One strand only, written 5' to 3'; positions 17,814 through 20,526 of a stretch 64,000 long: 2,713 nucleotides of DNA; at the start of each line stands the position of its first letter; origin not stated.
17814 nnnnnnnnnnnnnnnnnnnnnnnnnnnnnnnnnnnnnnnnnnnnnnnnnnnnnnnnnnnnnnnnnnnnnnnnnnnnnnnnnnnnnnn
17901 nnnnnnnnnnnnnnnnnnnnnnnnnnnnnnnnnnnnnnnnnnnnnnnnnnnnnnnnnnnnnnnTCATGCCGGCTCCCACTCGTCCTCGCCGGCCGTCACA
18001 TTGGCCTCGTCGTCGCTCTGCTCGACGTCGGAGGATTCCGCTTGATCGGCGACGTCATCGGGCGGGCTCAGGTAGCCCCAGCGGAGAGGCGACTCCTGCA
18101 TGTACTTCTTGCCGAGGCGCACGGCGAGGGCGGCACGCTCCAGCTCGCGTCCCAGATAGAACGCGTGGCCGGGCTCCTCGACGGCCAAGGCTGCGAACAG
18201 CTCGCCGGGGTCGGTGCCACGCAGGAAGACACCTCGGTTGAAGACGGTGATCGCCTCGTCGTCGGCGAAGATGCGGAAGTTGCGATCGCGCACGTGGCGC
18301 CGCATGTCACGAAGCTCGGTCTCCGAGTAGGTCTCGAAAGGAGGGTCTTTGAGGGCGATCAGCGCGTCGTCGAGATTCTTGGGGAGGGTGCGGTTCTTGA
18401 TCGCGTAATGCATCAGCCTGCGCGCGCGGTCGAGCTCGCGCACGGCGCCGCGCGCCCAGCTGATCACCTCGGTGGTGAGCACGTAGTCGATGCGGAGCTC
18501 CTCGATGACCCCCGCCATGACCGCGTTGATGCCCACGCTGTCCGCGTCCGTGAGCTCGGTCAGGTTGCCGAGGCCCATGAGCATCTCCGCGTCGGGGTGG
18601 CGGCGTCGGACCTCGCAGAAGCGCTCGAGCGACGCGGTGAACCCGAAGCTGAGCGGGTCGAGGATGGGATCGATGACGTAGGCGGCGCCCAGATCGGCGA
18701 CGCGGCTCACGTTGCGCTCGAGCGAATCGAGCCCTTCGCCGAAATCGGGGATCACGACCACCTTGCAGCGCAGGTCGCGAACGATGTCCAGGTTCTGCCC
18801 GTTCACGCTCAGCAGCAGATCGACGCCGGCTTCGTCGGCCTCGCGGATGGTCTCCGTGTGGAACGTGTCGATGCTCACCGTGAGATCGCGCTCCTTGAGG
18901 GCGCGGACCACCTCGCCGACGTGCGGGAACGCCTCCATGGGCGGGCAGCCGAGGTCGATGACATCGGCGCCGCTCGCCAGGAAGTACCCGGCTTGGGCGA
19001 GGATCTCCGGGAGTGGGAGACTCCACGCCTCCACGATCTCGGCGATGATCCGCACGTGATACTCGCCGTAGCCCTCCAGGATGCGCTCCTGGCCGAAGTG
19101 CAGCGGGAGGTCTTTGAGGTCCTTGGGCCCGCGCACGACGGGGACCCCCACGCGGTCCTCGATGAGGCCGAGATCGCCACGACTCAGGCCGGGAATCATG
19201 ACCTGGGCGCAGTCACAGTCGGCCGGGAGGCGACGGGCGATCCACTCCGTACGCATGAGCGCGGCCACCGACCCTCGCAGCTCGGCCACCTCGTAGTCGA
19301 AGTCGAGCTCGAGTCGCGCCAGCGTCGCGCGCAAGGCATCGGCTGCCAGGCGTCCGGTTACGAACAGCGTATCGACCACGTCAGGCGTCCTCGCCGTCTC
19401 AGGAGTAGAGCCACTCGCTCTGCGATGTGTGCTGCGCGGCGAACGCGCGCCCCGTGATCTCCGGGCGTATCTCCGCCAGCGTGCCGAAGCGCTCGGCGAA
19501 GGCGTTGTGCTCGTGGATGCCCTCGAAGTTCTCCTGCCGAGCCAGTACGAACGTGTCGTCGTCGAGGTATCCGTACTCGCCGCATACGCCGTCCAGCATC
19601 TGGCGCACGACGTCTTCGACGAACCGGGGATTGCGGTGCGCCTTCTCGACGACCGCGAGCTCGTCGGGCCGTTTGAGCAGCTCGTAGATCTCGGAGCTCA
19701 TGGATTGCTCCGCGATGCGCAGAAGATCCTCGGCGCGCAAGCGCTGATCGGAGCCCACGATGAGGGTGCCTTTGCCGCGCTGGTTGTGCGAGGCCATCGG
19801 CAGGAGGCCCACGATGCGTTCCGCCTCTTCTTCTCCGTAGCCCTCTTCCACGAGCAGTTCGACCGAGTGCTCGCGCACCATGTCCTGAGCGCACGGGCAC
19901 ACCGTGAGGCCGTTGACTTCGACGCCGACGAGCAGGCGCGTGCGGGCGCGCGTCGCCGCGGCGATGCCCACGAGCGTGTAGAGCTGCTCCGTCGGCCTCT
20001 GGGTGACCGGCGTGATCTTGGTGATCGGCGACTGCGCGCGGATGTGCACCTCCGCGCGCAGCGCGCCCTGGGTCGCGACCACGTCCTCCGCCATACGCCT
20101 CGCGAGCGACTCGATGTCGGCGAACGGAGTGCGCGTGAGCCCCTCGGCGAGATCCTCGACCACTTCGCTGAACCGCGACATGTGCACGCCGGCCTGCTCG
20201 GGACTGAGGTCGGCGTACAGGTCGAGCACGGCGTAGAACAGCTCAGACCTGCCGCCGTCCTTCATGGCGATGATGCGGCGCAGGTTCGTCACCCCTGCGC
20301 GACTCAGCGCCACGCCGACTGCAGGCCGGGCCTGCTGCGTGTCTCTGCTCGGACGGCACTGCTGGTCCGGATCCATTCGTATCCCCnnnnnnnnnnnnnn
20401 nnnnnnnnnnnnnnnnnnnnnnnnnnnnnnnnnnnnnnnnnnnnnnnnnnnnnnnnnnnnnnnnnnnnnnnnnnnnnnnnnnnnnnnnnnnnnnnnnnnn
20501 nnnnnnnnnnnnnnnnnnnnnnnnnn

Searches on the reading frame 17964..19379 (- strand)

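Call 74: search_protein_families(library=pfam, proteins=[window:17964-19379:-], max_evalue=0.00001)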
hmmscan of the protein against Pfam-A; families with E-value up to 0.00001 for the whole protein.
window:17964-19379:- (471 aa): 3 families
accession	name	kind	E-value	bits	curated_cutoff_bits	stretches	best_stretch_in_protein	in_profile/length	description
PF20123.4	DUF6513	-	3.6e-19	69.3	23.9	1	4-86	3-86/86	Family of unknown function (DUF6513)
PF00809.28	Pterin_bind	-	1.1e-07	32.2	25.5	1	124-209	21-122/244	Pterin binding enzyme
PF14251.12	PterinBD-DUF4346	-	3.3e-07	31.4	29.6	1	393-429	50-86/86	PterinBD-DUF4346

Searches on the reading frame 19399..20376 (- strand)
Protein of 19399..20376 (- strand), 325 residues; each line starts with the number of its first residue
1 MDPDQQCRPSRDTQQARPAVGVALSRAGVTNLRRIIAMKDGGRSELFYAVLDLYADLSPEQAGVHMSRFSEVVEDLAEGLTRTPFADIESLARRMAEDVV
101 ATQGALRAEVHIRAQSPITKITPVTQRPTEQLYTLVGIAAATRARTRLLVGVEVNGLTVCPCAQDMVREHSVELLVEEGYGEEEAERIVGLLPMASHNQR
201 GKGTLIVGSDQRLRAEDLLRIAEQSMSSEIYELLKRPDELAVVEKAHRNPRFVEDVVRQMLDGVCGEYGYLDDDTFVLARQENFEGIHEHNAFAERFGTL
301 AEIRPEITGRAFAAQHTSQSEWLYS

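Call 49: search_protein_families(library=pfam, proteins=[window:19399-20376:-], max_evalue=0.00001)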
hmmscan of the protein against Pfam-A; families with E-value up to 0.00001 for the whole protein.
window:19399-20376:- (325 aa): 1 family
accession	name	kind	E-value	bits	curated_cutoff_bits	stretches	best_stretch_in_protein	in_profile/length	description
PF02649.19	GCHY-1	-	7.7e-65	219.4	25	1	12-294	3-260/260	Type I GTP cyclohydrolase folE2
